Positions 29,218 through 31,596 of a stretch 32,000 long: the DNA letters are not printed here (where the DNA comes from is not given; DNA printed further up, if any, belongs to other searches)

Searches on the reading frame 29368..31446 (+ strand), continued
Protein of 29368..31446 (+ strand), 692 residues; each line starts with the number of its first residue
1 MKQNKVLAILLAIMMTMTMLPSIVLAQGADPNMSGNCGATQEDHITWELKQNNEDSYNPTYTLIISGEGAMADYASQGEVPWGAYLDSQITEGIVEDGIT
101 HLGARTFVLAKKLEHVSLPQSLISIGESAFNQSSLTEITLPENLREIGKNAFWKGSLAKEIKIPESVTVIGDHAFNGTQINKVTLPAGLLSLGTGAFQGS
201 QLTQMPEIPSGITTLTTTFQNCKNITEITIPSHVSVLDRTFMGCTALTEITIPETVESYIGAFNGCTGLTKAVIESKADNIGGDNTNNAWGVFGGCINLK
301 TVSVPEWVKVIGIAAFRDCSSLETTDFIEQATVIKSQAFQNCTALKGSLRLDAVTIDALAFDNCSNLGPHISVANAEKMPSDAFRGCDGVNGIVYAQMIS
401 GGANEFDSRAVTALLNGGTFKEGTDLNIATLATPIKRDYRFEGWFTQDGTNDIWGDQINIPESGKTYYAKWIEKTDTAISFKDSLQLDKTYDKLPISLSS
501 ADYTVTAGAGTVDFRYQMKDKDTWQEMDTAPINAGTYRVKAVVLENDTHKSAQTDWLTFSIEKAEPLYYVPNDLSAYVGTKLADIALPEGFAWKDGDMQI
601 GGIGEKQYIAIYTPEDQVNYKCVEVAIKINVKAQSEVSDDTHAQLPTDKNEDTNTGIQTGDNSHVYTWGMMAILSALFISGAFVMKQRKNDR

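Call 35: find_encoding_contigs(protein=P0005, flank=3000, max_places=6)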
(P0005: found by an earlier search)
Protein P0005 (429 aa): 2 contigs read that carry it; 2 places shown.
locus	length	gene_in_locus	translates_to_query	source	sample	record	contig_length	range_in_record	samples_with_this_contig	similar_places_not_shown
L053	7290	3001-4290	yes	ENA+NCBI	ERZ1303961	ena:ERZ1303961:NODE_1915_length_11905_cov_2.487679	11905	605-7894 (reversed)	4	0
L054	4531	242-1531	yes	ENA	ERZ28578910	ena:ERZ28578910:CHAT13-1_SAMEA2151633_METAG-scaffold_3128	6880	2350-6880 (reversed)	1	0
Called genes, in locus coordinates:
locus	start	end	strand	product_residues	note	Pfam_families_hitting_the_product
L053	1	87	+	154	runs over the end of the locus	PF01668:SmpB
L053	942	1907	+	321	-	-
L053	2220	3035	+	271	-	PF13306:LRR_5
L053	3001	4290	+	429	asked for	PF13306:LRR_5, PF09479:Flg_new (faint)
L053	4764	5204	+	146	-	PF00359:PTS_EIIA_2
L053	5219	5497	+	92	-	PF02302:PTS_IIB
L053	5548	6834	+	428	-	PF03611:EIIC-GAT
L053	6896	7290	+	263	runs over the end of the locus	PF03328:HpcH_HpaI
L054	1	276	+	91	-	?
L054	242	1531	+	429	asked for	PF13306:LRR_5, PF09479:Flg_new (faint)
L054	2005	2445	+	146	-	PF00359:PTS_EIIA_2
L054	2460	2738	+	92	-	PF02302:PTS_IIB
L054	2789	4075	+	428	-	PF03611:EIIC-GAT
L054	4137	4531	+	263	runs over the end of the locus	PF03328:HpcH_HpaI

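Call 63: find_encoding_contigs(protein=P0053, flank=2500, max_places=4)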
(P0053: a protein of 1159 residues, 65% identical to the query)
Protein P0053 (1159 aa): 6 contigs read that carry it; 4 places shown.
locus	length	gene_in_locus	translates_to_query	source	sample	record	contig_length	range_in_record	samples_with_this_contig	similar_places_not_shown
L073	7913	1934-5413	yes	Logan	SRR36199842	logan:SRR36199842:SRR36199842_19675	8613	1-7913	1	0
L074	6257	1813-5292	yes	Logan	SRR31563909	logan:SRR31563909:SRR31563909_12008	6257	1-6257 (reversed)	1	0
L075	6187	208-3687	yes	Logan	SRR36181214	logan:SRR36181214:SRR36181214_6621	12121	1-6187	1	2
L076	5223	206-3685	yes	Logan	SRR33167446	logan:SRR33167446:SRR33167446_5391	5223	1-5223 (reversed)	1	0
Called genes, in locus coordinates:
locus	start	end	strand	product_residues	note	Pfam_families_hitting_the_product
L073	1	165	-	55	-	?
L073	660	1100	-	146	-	PF04229:GrpB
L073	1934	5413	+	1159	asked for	PF09479:Flg_new, PF13306:LRR_5, PF02368:Big_2 (weak)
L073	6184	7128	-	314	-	PF14659:Phage_int_SAM_3 (weak), PF00589:Phage_integrase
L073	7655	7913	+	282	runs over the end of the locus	PF03668:RapZ-like_N, PF22740:PapZ_C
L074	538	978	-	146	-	PF04229:GrpB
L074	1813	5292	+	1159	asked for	PF09479:Flg_new, PF13306:LRR_5, PF02368:Big_2 (weak)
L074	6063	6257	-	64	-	?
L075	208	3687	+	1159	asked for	PF09479:Flg_new, PF13306:LRR_5, PF02368:Big_2 (weak)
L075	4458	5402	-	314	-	PF14659:Phage_int_SAM_3 (weak), PF00589:Phage_integrase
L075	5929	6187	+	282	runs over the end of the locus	PF03668:RapZ-like_N, PF22740:PapZ_C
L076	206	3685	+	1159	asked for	PF09479:Flg_new, PF13306:LRR_5, PF02368:Big_2 (weak)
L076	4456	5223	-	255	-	?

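Call 64: find_encoding_contigs(protein=P0060, flank=2500, max_places=4)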
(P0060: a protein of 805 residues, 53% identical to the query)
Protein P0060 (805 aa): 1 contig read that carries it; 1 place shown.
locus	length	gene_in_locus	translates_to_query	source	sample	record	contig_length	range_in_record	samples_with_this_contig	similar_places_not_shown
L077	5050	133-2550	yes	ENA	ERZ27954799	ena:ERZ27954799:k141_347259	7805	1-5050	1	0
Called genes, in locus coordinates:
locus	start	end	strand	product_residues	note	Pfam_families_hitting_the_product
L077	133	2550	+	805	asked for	PF13306:LRR_5, PF18998:Flg_new_2, PF00395:SLH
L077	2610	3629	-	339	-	PF01070:FMN_dh, PF00478:IMPDH (faint), PF01645:Glu_synthase (weak)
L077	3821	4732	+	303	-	PF14257:DUF4349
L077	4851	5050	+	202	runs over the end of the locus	PF13483:Lactamase_B_3, PF12706:Lactamase_B_2 (faint)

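Call 65: find_encoding_contigs(protein=P0058, flank=2500, max_places=4)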
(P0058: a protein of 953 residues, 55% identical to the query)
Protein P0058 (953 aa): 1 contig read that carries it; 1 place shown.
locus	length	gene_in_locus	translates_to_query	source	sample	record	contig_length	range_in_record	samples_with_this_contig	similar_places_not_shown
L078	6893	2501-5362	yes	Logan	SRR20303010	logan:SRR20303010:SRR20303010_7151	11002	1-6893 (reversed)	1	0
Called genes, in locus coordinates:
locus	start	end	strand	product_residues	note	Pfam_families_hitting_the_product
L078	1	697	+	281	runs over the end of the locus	PF02899:Phage_int_SAM_1 (weak), PF00589:Phage_integrase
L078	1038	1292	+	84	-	-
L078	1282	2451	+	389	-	PF14311:DUF4379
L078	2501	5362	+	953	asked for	PF13306:LRR_5, PF18676:MBG_2, PF18998:Flg_new_2, PF00395:SLH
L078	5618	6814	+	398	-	PF13306:LRR_5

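Call 70: find_encoding_contigs(protein=P0057, flank=2000, max_places=4)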
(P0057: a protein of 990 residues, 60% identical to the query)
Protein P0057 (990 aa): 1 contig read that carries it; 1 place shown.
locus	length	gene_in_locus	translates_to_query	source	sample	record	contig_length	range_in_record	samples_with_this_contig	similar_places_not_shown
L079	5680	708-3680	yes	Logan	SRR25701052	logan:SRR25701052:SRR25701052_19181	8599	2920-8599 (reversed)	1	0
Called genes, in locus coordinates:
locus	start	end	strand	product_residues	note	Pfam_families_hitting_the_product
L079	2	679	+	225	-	?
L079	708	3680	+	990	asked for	PF13306:LRR_5, PF00395:SLH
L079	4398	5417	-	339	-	-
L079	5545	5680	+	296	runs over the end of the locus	PF00126:HTH_1, PF03466:LysR_substrate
